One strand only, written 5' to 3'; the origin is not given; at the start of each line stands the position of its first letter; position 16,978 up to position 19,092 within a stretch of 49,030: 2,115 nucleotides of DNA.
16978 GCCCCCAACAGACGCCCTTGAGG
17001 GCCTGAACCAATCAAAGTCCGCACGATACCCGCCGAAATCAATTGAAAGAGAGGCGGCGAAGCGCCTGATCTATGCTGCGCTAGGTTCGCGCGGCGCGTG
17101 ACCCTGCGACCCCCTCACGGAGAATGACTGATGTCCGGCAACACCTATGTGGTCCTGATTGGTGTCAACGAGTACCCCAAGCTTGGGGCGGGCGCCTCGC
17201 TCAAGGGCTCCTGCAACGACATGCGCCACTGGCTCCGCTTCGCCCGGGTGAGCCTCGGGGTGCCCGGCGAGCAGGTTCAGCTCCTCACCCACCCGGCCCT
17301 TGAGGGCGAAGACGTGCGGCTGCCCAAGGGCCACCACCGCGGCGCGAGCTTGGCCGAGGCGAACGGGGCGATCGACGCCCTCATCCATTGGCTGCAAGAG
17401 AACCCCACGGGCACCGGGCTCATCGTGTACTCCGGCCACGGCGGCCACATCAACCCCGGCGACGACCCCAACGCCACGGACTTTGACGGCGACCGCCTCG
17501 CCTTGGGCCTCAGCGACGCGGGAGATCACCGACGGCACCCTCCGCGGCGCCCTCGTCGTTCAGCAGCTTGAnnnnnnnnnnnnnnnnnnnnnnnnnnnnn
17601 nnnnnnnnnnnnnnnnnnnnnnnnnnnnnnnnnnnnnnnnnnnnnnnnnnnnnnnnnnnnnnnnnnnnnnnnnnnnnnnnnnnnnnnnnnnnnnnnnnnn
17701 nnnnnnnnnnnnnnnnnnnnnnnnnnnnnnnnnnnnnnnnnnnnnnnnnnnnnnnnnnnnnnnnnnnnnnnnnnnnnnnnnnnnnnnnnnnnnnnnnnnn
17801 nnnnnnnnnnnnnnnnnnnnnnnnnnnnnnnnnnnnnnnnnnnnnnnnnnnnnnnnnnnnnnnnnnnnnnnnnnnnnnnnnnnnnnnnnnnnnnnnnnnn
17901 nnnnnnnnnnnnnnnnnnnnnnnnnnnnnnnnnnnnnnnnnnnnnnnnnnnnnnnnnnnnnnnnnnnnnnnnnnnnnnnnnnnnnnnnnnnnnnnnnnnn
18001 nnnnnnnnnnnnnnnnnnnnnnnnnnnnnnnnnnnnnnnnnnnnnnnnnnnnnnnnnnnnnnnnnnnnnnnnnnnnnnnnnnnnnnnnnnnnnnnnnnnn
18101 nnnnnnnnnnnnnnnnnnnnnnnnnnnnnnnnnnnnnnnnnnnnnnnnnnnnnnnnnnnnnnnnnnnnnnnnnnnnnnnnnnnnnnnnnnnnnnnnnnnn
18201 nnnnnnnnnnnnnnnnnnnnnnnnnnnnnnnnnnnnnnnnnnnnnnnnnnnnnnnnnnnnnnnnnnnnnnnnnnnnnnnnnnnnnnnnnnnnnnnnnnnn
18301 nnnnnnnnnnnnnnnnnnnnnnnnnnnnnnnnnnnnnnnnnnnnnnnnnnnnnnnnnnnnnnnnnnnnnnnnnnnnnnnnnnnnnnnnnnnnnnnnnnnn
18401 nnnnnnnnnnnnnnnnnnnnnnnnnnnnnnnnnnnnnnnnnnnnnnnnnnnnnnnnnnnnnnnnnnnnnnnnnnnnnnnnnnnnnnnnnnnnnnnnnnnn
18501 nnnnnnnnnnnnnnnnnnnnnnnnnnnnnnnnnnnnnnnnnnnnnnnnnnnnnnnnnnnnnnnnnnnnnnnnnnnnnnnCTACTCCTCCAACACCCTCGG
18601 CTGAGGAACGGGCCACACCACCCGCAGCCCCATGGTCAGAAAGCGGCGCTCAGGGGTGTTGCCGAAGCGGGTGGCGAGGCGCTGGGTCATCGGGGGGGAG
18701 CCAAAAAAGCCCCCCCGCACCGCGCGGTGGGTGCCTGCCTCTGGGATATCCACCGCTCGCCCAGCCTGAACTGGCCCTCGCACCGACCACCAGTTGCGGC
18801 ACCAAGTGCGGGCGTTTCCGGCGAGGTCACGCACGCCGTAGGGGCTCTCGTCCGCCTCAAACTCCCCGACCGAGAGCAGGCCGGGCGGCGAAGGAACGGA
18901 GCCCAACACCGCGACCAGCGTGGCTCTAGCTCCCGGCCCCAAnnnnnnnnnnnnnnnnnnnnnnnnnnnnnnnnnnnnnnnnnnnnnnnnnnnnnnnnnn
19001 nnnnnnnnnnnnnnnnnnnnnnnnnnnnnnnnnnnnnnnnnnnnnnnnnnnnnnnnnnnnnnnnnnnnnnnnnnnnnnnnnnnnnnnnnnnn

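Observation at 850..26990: At least seven to eight ORF disruptions, all at short G/C homopolymers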

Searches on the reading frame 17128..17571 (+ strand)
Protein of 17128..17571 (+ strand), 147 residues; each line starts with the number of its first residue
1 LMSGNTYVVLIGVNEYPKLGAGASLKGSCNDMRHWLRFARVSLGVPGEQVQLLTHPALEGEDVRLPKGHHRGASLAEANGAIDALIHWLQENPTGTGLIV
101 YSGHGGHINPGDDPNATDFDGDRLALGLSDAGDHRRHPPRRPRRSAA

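Call 9: search_protein_families(library=pfam, proteins=[window:17128-17571:+], max_evalue=0.01)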
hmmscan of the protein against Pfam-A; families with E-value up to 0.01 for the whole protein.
window:17128-17571:+ (147 aa): 1 family
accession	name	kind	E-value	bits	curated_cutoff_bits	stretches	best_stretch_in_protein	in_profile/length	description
PF00656.27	Peptidase_C14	-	0.0076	16.4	21.4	0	8-110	4-86/233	Caspase domain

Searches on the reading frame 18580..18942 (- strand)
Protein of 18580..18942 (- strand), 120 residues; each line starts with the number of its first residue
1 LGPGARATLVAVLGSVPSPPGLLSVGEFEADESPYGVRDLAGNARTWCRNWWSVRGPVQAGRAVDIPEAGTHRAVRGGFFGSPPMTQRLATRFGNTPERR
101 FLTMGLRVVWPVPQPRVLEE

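Call 9: search_protein_families(library=pfam, proteins=[window:18580-18942:-], max_evalue=0.01)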
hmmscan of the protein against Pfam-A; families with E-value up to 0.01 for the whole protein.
window:18580-18942:- (120 aa): 1 family
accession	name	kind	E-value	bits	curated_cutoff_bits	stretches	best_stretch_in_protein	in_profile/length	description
PF03781.23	FGE-sulfatase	-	4.4e-12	46.6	23.3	1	24-110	167-255/255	Sulfatase-modifying factor enzyme 1-like domain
